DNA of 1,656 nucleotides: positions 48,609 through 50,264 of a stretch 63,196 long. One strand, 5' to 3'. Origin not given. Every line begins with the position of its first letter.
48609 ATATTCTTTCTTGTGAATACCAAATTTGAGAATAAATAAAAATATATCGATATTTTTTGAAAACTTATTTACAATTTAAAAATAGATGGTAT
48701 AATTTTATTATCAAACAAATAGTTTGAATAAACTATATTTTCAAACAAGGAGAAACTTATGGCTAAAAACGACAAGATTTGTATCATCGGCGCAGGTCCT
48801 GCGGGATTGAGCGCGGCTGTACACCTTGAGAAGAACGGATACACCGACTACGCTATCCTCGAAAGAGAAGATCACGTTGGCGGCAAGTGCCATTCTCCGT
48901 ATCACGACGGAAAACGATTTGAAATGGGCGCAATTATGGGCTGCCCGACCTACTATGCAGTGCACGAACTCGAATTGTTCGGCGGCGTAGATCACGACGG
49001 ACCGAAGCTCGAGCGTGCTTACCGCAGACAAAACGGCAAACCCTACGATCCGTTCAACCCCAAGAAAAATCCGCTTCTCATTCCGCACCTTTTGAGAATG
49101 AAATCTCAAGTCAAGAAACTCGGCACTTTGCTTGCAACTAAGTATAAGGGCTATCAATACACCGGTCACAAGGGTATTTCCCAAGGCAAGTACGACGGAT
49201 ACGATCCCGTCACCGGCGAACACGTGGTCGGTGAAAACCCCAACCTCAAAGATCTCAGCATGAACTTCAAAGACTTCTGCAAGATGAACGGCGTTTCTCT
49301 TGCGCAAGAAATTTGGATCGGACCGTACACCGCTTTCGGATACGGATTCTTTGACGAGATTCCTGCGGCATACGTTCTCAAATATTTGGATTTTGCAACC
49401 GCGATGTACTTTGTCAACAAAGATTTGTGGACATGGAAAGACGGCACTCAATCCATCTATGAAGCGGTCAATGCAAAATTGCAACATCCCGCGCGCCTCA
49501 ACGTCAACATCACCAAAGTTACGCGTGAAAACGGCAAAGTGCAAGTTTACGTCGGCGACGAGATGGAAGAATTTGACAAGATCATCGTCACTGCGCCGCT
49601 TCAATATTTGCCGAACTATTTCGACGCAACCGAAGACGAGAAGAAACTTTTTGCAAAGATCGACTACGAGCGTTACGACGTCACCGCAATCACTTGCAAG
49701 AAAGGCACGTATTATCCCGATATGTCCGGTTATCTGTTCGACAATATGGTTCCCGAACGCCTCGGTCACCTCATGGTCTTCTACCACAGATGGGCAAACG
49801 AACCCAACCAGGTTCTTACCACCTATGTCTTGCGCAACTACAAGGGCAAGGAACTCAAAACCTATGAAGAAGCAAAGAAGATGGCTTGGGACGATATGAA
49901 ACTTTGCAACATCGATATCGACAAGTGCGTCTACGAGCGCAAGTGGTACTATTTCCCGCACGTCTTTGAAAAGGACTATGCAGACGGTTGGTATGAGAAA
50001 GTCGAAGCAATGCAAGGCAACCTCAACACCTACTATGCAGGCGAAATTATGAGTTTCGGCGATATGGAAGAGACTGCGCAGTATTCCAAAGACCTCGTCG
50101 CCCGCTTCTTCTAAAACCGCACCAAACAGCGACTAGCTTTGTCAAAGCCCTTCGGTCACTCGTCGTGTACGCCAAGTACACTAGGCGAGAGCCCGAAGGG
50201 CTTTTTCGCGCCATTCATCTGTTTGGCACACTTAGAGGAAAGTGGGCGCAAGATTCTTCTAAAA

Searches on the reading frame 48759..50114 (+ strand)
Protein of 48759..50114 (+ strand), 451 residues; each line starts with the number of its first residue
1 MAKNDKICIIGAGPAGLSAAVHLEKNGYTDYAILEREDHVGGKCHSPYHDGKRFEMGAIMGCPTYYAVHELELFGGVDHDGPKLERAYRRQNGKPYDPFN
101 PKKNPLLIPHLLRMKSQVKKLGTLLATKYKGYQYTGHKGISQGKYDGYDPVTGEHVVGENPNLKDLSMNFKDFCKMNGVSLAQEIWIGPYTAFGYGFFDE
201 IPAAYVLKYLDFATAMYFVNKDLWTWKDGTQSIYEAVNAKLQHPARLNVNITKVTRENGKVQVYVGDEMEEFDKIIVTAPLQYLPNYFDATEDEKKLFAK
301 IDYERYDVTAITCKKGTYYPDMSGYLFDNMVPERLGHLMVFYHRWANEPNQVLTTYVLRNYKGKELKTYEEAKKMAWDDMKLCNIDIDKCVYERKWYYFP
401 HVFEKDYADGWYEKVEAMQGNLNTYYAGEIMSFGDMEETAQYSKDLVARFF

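Call 51: find_encoding_contigs(protein=window:48759-50114:+, flank=4000, max_places=10)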
Protein window:48759-50114:+ (451 aa): 21 contigs read that carry it; 9 places shown.
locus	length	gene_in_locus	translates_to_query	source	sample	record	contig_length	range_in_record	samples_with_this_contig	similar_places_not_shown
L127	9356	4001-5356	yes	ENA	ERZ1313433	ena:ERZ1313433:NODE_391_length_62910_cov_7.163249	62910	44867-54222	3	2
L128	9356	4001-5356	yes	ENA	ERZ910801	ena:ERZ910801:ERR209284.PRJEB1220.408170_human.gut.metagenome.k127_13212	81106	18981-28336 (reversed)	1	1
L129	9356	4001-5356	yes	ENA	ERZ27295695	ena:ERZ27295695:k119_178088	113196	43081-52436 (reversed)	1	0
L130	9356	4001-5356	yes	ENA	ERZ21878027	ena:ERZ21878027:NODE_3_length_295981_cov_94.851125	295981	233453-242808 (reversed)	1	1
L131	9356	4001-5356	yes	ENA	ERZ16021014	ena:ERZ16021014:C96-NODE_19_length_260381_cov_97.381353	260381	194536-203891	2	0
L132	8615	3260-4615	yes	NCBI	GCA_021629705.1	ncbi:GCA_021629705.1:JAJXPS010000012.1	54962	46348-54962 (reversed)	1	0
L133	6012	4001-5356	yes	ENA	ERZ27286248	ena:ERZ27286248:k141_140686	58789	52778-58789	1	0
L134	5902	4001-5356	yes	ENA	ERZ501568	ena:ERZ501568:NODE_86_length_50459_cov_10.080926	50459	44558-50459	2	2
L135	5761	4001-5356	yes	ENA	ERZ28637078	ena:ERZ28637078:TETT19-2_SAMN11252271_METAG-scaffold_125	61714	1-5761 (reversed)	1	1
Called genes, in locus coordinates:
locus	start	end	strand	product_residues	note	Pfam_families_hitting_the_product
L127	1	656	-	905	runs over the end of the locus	PF00690:Cation_ATPase_N, PF00122:E1-E2_ATPase, PF00702:Hydrolase, PF13246:Cation_ATPase, PF00689:Cation_ATPase_C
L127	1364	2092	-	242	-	PF01643:Acyl-ACP_TE, PF13279:4HBT_2 (faint), PF20791:Acyl-ACP_TE_C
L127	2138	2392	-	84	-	-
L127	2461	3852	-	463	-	PF00501:AMP-binding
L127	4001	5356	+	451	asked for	PF01266:DAO (weak), PF01593:Amino_oxidase, PF13450:NAD_binding_8, PF13738:Pyr_redox_3 (weak)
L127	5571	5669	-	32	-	-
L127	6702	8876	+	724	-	PF00496:SBP_bac_5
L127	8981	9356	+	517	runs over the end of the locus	PF00528:BPD_transp_1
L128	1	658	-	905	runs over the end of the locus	PF00690:Cation_ATPase_N, PF00122:E1-E2_ATPase, PF00702:Hydrolase, PF13246:Cation_ATPase, PF00689:Cation_ATPase_C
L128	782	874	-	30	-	-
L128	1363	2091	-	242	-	PF01643:Acyl-ACP_TE, PF13279:4HBT_2 (faint), PF20791:Acyl-ACP_TE_C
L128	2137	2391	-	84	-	-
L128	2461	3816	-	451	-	PF00501:AMP-binding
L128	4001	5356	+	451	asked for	PF01266:DAO (weak), PF01593:Amino_oxidase, PF13450:NAD_binding_8, PF13738:Pyr_redox_3 (weak)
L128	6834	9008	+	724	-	PF00496:SBP_bac_5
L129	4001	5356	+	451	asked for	PF01266:DAO (weak), PF01593:Amino_oxidase, PF13450:NAD_binding_8, PF13738:Pyr_redox_3 (weak)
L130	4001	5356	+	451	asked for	PF01266:DAO (weak), PF01593:Amino_oxidase, PF13450:NAD_binding_8, PF13738:Pyr_redox_3 (weak)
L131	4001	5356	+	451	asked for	PF01266:DAO (weak), PF01593:Amino_oxidase, PF13450:NAD_binding_8, PF13738:Pyr_redox_3 (weak)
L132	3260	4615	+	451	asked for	PF01266:DAO (weak), PF01593:Amino_oxidase, PF13450:NAD_binding_8, PF13738:Pyr_redox_3 (weak)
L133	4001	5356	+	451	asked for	PF01266:DAO (weak), PF01593:Amino_oxidase, PF13450:NAD_binding_8, PF13738:Pyr_redox_3 (weak)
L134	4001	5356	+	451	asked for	PF01266:DAO (weak), PF01593:Amino_oxidase, PF13450:NAD_binding_8, PF13738:Pyr_redox_3 (weak)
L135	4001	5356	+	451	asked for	PF01266:DAO (weak), PF01593:Amino_oxidase, PF13450:NAD_binding_8, PF13738:Pyr_redox_3 (weak)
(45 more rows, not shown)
